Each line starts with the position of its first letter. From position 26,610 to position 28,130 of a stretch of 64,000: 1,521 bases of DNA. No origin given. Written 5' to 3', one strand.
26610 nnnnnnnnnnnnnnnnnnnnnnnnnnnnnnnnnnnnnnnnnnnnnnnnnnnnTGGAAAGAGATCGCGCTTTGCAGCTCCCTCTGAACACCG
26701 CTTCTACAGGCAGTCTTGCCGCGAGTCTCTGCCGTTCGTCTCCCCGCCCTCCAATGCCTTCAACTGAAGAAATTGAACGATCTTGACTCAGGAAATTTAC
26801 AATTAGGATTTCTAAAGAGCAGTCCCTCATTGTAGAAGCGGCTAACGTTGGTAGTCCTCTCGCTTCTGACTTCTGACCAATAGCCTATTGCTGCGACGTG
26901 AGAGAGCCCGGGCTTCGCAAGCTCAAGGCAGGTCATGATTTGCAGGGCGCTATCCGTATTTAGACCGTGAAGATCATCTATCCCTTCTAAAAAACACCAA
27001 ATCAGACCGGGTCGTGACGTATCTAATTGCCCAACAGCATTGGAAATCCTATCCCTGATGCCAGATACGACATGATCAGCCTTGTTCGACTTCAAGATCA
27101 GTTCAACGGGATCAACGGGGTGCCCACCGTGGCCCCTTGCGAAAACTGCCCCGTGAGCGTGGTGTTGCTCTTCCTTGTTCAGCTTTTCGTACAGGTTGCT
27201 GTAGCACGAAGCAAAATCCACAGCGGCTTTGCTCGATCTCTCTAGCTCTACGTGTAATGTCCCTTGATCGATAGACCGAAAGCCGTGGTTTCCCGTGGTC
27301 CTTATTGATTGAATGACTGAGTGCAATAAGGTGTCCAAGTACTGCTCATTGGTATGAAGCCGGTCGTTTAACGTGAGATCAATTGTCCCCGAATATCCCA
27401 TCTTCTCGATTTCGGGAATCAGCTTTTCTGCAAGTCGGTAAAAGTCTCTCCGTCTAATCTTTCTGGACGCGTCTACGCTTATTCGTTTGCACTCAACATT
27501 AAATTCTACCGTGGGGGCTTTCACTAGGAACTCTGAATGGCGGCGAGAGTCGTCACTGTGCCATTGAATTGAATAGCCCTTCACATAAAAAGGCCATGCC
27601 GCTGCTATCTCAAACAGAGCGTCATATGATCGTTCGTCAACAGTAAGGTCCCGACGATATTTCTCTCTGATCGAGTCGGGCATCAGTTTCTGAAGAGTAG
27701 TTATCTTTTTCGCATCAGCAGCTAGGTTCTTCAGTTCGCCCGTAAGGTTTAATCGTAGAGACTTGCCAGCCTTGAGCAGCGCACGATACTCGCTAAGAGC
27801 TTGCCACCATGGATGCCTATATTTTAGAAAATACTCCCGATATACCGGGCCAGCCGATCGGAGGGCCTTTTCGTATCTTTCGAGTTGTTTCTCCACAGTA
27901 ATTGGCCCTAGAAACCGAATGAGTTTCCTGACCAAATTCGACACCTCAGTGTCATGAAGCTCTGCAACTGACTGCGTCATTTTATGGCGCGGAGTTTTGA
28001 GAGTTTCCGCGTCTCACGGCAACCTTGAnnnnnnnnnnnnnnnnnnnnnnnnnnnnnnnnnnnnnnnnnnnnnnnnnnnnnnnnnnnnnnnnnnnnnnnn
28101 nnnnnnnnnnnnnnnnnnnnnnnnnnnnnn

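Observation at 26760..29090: AT-rich two-gene module at the island edge: an HNH(His-Me)-finger protein plus a protein with a PD-(D/E)xK-like motif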

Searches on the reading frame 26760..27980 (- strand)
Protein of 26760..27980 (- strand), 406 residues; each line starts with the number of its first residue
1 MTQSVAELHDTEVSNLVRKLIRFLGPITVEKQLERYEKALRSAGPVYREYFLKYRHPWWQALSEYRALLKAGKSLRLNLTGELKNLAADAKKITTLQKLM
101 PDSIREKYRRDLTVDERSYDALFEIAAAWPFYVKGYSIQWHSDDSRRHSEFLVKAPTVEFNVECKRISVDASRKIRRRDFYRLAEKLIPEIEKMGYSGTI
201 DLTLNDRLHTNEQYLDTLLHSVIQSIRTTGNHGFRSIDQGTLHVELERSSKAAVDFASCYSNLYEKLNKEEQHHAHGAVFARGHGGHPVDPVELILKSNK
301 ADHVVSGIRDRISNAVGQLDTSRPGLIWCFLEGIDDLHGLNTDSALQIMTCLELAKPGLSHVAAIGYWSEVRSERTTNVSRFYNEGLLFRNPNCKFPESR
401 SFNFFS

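Call 3: search_protein_families(library=pfam, proteins=[window:26760-27980:-], max_evalue=1)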
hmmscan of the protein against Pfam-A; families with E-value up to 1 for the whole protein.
window:26760-27980:- (406 aa): 0 families

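Call 4: search_protein_families(library=padloc, proteins=[window:26760-27980:-], max_evalue=1)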
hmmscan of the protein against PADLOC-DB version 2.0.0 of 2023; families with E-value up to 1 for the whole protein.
window:26760-27980:- (406 aa): 0 families

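Call 5: search_protein_families(library=ncbifam, proteins=[window:26760-27980:-], max_evalue=1)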
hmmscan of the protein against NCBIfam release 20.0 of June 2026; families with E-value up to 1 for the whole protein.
window:26760-27980:- (406 aa): 0 families

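Call 6: find_homologous_proteins(query=window:26760-27980:-)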
Query window:26760-27980:- (406 aa): 129 proteins with E <= 0.001 among 5829 candidates; the best 120 are listed.
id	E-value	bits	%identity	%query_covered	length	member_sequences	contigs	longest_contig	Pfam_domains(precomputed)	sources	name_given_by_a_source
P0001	8.1e-256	867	100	93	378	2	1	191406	-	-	-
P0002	3.0e-145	502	56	100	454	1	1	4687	-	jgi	-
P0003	4.3e-143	495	56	100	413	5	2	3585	-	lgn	-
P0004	3.4e-140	486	56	100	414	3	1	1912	-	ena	-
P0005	2.4e-137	476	53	100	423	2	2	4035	-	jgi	jgi:hypothetical protein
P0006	4.1e-136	472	54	100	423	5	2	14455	-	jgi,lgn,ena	jgi:hypothetical protein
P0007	9.9e-136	471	52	100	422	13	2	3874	-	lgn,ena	-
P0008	4.9e-135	469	53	100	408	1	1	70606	-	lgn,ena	-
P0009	6.5e-135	468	54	99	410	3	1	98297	-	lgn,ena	-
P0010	1.7e-134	467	53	99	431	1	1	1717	-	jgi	jgi:hypothetical protein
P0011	5.1e-134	465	53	99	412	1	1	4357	-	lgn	-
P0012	2.5e-132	460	53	99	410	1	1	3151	-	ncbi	-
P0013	1.9e-130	454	51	99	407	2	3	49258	-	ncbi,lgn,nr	ncbi:MAG: hypothetical protein U9N18_00465 [Campylobacterota bacterium]|nr:hypothetical protein [Cam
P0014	2.8e-130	453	51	99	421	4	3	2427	-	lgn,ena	-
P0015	3.9e-130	453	52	100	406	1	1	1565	-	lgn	-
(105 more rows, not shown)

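Call 12: find_related_loci(query=A1, collection=genome_contigs, flank=10000)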
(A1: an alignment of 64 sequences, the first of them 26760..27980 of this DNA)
Query A1 (406 aa) in genome_contigs; peptide patterns used: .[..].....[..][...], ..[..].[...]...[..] (x = any residue, [..] = any of these).
39 stretches matched a pattern; 19 encode a relative of the query (tblastn E <= 1e-3); 19 distinct loci.
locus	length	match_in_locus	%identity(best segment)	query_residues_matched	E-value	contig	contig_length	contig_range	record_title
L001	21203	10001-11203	48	1-406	4e-126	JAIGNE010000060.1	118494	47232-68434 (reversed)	MAG: Deltaproteobacteria bacterium isolate BIN3 33062, whole genome shotgun sequence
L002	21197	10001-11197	48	1-405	5e-125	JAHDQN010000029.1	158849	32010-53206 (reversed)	MAG: Deltaproteobacteria bacterium isolate SM3-B3m k141_15375, whole genome shotgun sequence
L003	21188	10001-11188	46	6-405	1e-121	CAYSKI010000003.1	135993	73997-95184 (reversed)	MAG TPA_asm: uncultured Pirellulales bacterium isolate binchicken_co89_445 genome assembly, contig: NODE_62_length_13599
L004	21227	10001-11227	47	1-405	1e-121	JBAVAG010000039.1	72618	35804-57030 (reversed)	MAG: Desulfobaccales bacterium isolate MFD09281_ilm_asm_bin32 k127_780665, whole genome shotgun sequence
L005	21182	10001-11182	45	8-406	3e-113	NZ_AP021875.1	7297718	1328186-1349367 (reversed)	Desulfosarcina widdelii strain PP31 chromosome, complete genome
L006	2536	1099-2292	44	5-406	5e-118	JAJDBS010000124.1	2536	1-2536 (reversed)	MAG: Nitrospirales bacterium isolate OFTM76 OFTM76_123, whole genome shotgun sequence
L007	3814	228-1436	44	1-406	4e-111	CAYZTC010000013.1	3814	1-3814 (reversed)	MAG TPA_asm: uncultured Candidatus Saccharibacteria bacterium isolate SRP068000_co1_121 genome assembly, contig: NODE_62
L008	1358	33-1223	44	5-406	1e-118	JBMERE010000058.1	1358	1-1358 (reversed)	Desulfobacterota bacterium M19 58, whole genome shotgun sequence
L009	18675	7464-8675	44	1-406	5e-108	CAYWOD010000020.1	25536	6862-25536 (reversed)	MAG TPA_asm: uncultured Pirellulales bacterium isolate SRP068000_co1_578 genome assembly, contig: NODE_2329_length_25536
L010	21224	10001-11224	49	1-405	2e-127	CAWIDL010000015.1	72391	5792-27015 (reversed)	MAG: uncultured delta proteobacterium isolate MFD01231.bin.1.21 genome assembly, contig: contig_5131, whole genome shotg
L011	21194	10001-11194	42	1-404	2e-101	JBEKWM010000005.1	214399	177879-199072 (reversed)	MAG: Sedimentisphaerales bacterium isolate SPRUCE 628 SPRUCE_628_5, whole genome shotgun sequence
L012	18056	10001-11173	42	8-402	7e-99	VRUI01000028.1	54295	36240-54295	MAG: Planctomycetota bacterium isolate MohnsGC08_bin187 NODE_28_length_54295_cov_45.470231, whole genome shotgun sequenc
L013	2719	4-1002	46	68-406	2e-92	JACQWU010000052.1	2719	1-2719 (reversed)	MAG: Candidatus Desantisbacteria bacterium isolate NC_groundwater_1497_Pr4_B-0.1um_33_3 SR1-18-B1_scaffold_18922, whole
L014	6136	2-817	49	131-406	3e-84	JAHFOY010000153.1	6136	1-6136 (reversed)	MAG: Planctomycetota bacterium isolate nzgw514 NODE_16726_length_6137_cov_3.699302, whole genome shotgun sequence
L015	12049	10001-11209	46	1-406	1e-109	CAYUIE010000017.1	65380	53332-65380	MAG TPA_asm: uncultured Pirellulales bacterium isolate binchicken_co100_297 genome assembly, contig: NODE_582_length_653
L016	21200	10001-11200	30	7-406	3e-59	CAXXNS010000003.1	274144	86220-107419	MAG: Desulfovibrionaceae bacterium isolate 618da8eb-5dbc-4472-aaca-e875e6edea77 genome assembly, contig: contig_3, whole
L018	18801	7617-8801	46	7-406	6e-118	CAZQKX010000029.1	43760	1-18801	MAG TPA_asm: uncultured Pirellulales bacterium isolate SRP167671_co1_135 genome assembly, contig: NODE_949_length_43760_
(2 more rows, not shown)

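Call 21: predict_structure(alignment_id=A1)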
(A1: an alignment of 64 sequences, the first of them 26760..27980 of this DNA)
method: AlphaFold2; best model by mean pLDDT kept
length: 406 residues; sequences in the alignment: 64
mean_pLDDT: 93.6   pTM: 0.89
mean pLDDT of the five models: 93.6, 93.4, 92.9, 92.8, 92.5
residues with pLDDT >= 90: 347; 70-90: 55; 50-70: 2; < 50: 2
segments of 3 or more residues with pLDDT < 50: none
pLDDT, mean of each block of 10 residues (from residue 1): 75 97 98 97 93 95 97 94 95 97 97 95 97 96 90 97 93 91 96 96 95 97 94 95 96 92 87 85 92 95 91 95 97 90 94 96 96 89 93 95 86
secondary structure, 60 per line:
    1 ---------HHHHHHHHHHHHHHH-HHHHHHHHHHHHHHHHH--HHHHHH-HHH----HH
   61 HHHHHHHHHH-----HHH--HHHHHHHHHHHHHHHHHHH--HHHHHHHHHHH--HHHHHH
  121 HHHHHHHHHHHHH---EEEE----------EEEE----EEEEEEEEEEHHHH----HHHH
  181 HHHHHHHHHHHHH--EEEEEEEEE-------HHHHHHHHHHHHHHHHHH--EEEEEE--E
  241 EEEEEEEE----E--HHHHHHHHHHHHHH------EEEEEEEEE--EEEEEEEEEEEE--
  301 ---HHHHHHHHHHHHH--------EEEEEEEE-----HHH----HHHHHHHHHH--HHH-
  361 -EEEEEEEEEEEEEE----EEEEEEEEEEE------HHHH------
elements in order: H10-24 H26-42 H45-50 H59-70 H81-99 H102-112 H115-133 E137-140 E151-154 E159-168 H169-172 H177-193 E196-204 H212-229 E232-237 E240-248 H256-269 E276-284 E287-298 H304-316 E325-332 H345-354 E362-375 E380-390 H397-400

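Call 27: fold_search(model_id=the predicted structure, library=pdb)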
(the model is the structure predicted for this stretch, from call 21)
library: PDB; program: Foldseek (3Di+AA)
matches with E <= 10: 501; with E <= 0.001: 0
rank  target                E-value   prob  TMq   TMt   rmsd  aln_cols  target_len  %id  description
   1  5csl_A                2.9e-03  0.30  0.15  0.04  23.8       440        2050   10  Crystal structure of the 500 kD yeast acetyl-CoA carboxylase holoenzyme dimer (released 2015-10-28)
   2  5cs4_A                7.2e-03  0.35  0.16  0.16  25.7       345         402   10  Crystal structure of domains AC3-AC5 of yeast acetyl-CoA carboxylase (released 2015-10-28)
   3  8xl0_E                8.0e-03  0.18  0.14  0.04  24.8       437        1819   12  Citrate-induced filament of human acetyl-coenzyme A carboxylase 1 (ACC1-citrate) (released 2024-10-23)
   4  6g2d_C                8.5e-03  0.14  0.13  0.04  25.9       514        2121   10  Citrate-induced acetyl-CoA carboxylase (ACC-Cit) filament at 5.4 A resolution (released 2018-06-13)
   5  5trc_B                9.0e-03  0.21  0.13  0.14  25.7       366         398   10  Crystal structure of phosphorylated AC3-AC5 domains of yeast acetyl-CoA carboxylase (released 2016-12-07)
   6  5csa_B                1.0e-02  0.15  0.14  0.07  24.5       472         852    9  Crystal structure of domains BT-BCCP-AC1-AC5 of yeast acetyl-CoA carboxylase (released 2015-10-28)
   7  5trc_A                3.0e-02  0.21  0.16  0.15  24.9       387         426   10  Crystal structure of phosphorylated AC3-AC5 domains of yeast acetyl-CoA carboxylase (released 2016-12-07)
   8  6g2d_F                5.2e-02  0.08  0.14  0.09  25.9       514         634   10  Citrate-induced acetyl-CoA carboxylase (ACC-Cit) filament at 5.4 A resolution (released 2018-06-13)
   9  5i6h_A                7.7e-02  0.10  0.14  0.05  24.5       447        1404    8  Crystal structure of CD-CT domains of Chaetomium thermophilum acetyl-CoA carboxylase (released 2016-04-20)
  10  5csa_A                8.7e-02  0.12  0.16  0.08  24.2       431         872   10  Crystal structure of domains BT-BCCP-AC1-AC5 of yeast acetyl-CoA carboxylase (released 2015-10-28)
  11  5i6i_B                8.7e-02  0.10  0.15  0.05  25.0       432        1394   11  Crystal structure of a dBCCP-variant of Chaetomium thermophilum acetyl-CoA carboxylase (released 2016-04-20)
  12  4tkd_B                1.4e-01  0.33  0.10  0.32  19.8       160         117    8  Sulfolobus solfataricus HJC mutants (released 2015-08-12)
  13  5i6h_B                1.5e-01  0.08  0.15  0.05  24.8       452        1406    9  Crystal structure of CD-CT domains of Chaetomium thermophilum acetyl-CoA carboxylase (released 2016-04-20)
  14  4tkd_A                2.0e-01  0.15  0.09  0.27  21.0       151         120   14  Sulfolobus solfataricus HJC mutants (released 2015-08-12)
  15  8xl1_A                2.1e-01  0.08  0.14  0.05  24.7       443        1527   10  Core region of the human acetyl-CoA carboxylase 1 filament in complex with acetyl-CoA (ACC1-inact) (released 2024-10-23)
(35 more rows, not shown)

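Call 29: search_solved_structures(query=A1, max_evalue=10, show_alignments=3)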
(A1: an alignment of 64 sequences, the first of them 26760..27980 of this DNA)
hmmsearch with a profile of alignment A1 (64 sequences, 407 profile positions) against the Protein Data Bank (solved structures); distinct sequences matched with E-value up to 10: 0.

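Call 33: search_protein_families(library=pfam, alignment_id=A3, max_evalue=0.00001)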
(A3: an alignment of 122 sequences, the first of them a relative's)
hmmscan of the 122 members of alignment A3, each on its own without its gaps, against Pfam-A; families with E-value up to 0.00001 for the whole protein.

A. member 1, L001:4753-7872:+ (1039 aa): 6 families
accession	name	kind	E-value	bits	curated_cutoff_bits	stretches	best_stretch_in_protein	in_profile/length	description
PF13489.12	Methyltransf_23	-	1.6e-12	47.9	27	1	869-1021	16-162/164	Methyltransferase domain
PF13649.12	Methyltransf_25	-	4e-11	43.9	27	1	877-969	2-97/97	Methyltransferase domain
PF08241.18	Methyltransf_11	-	5e-11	43.5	21.2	1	877-973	1-95/95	Methyltransferase domain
PF08242.18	Methyltransf_12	-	1.5e-08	35.6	30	1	877-971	1-98/98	Methyltransferase domain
PF00891.24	Methyltransf_2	-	2.9e-06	27.2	22.3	0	870-1019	60-210/210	O-methyltransferase domain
PF03176.21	MMPL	-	3.5e-06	26.6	20.5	0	209-432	76-305/333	MMPL family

B. families by the number of members that match (of 122 scanned): 167 families (the first 25 are shown)
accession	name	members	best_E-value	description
PF01075.23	Glyco_transf_9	4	6.3e-51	Glycosyltransferase family 9 (heptosyltransferase)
PF00702.32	Hydrolase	3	4.3e-20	haloacid dehalogenase-like hydrolase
PF13242.12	Hydrolase_like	3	5.2e-17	HAD-hyrolase-like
PF13419.12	HAD_2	3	5.2e-15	Haloacid dehalogenase-like hydrolase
PF13191.12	AAA_16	3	9e-14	AAA ATPase domain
PF00171.27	Aldedh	2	5.7e-133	Aldehyde dehydrogenase family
PF02606.20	LpxK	2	2.1e-85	Tetraacyldisaccharide-1-P 4'-kinase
PF00006.31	ATP-synt_ab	2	1.4e-64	ATP synthase alpha/beta family, nucleotide-binding domain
PF02463.25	SMC_N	2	7.7e-63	RecF/RecN/SMC N terminal domain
PF00155.27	Aminotran_1_2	2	8.6e-60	Aminotransferase class I and II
PF00664.28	ABC_membrane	2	7.4e-56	ABC transporter transmembrane region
PF00005.33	ABC_tran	2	8.9e-36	ABC transporter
PF01694.28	Rhomboid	2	2.3e-28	Rhomboid domain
PF04055.27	Radical_SAM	2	1.5e-21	Radical SAM superfamily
PF03176.21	MMPL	2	2.2e-13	MMPL family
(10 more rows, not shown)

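Call 34: search_protein_families(library=padloc, alignment_id=A3, max_evalue=0.00001)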
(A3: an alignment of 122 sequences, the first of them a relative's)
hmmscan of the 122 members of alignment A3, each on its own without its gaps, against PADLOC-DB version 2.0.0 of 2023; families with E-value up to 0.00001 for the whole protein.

A. member 1, L001:4753-7872:+ (1039 aa): 1 family
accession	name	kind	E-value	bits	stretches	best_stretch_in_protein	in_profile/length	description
PDLC04134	mad2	-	1e-11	42.4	1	863-993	280-414/492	mads_2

B. families by the number of members that match (of 122 scanned): 52 families (the first 25 are shown)
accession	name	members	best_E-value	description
PDLC04135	mad3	3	1e-58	mads_3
PDLC04140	mad8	3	7.8e-12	mads_8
PDLC04134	mad2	3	9.4e-12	mads_2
PDLC02904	pVip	2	2.9e-09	Viperins associated with kinases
PDLC02903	pVip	2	9.2e-09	Viperins not associated with kinases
PDLC04606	PDC-M37B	1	8.5e-42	-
PDLC04605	PDC-M37B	1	1.9e-33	-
PDLC03838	DolB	1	1.4e-31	-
PDLC04997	PDC-S32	1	4.5e-29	-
PDLC03859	LmuB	1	3.5e-23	-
PDLC04996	PDC-S32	1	7.9e-23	-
PDLC02209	QatA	1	4e-19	-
PDLC02960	RT-Protease_XI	1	3.7e-18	single gene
PDLC02959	RT-Protease_XI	1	9.6e-17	single gene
PDLC02980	AriA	1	1.5e-16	-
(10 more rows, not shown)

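Call 42: search_protein_families(library=phrogs, proteins=[window:26760-27980:-], max_evalue=1)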
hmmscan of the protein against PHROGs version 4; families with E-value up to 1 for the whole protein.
window:26760-27980:- (406 aa): 2 families
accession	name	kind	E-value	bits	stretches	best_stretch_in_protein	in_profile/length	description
phrog_20858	-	unknown function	0.28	11.5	1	151-194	137-180/250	-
phrog_37220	-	unknown function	0.28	10.7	1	132-168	145-181/461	-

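Call 43: find_related_loci(query=A1, collection=viral_contigs, flank=8000)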
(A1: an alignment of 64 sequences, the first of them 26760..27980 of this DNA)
Query A1 (406 aa) in viral_contigs; peptide patterns used: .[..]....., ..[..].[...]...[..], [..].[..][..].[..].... (x = any residue, [..] = any of these).
39 stretches matched a pattern; 1 encode a relative of the query (tblastn E <= 1e-3); 1 distinct loci.
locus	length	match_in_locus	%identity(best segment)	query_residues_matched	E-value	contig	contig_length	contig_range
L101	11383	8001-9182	45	8-406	1e-114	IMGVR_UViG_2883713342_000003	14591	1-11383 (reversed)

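Call 45: search_protein_representatives(alignment_id=A1)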
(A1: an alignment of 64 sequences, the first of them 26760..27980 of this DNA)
Query: 64 sequences, 407 profile positions. Proteins with E-value up to 0.001 (for the whole library): 973; up to 1e-10: 609; up to 1e-30: 155. The best 150 are listed.
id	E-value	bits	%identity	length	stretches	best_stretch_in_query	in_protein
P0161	6.4e-177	605.0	-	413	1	1-405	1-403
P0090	1.1e-149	515.2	-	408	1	1-405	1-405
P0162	4.5e-145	500.1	-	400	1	9-400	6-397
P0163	2.2e-143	494.5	-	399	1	4-403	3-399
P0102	4.9e-141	486.8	-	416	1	6-404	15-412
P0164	2.8e-139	481.0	-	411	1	1-404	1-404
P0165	1.1e-134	465.8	-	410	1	6-402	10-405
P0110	2.1e-134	464.9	-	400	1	6-394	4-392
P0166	1.4e-131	455.7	-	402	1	1-403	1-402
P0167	3.2e-129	447.9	-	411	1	4-404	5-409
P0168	1.9e-128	445.3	-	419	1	9-405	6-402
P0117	6.0e-128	443.7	-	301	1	100-401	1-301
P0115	1.4e-123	429.3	-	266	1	3-251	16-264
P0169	1.5e-121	422.6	-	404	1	6-404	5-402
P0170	1.3e-118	413.0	-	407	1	1-402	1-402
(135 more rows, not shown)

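Call 49: search_protein_families(library=pfam, alignment_id=A4, max_evalue=1)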
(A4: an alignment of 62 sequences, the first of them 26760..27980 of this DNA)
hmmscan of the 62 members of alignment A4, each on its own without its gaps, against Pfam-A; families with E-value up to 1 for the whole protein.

A. member 1, window:26760-27980:- (406 aa): 0 families

B. families by the number of members that match (of 62 scanned): 37 families (the first 25 are shown)
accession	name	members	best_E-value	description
PF01870.24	Hjc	2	0.18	Archaeal holliday junction resolvase (hjc)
PF17528.7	HdcB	1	0.0041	Histidine decarboxylase maturation protein HdcB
PF08393.18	DHC_N2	1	0.0099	Dynein heavy chain, N-terminal region 2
PF08171.16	Mad3_BUB1_II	1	0.011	Mad3/BUB1 homology region 2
PF04471.18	Mrr_cat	1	0.021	Restriction endonuclease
PF25569.1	TPR_ZFYVE26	1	0.022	ZFYVE26-like, TPR repeats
PF17029.10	DUF5100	1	0.034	Domain of unknown function (DUF5100)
PF21132.2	MFD_D3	1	0.035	MFD, D3 domain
PF18640.6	LepB_N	1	0.044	LepB N-terminal domain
PF01030.30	Recep_L_domain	1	0.045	Receptor L domain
PF22302.1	DUF6968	1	0.049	Domain of unknown function (DUF6968)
PF11645.14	PDDEXK_5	1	0.054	PD-(D/E)XK endonuclease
PF02190.22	LON_substr_bdg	1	0.057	ATP-dependent protease La (LON) substrate-binding domain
PF17718.6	DUF5563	1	0.06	Family of unknown function (DUF5563)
PF18134.7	AGS_C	1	0.06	Adenylyl/Guanylyl and SMODS C-terminal sensor domain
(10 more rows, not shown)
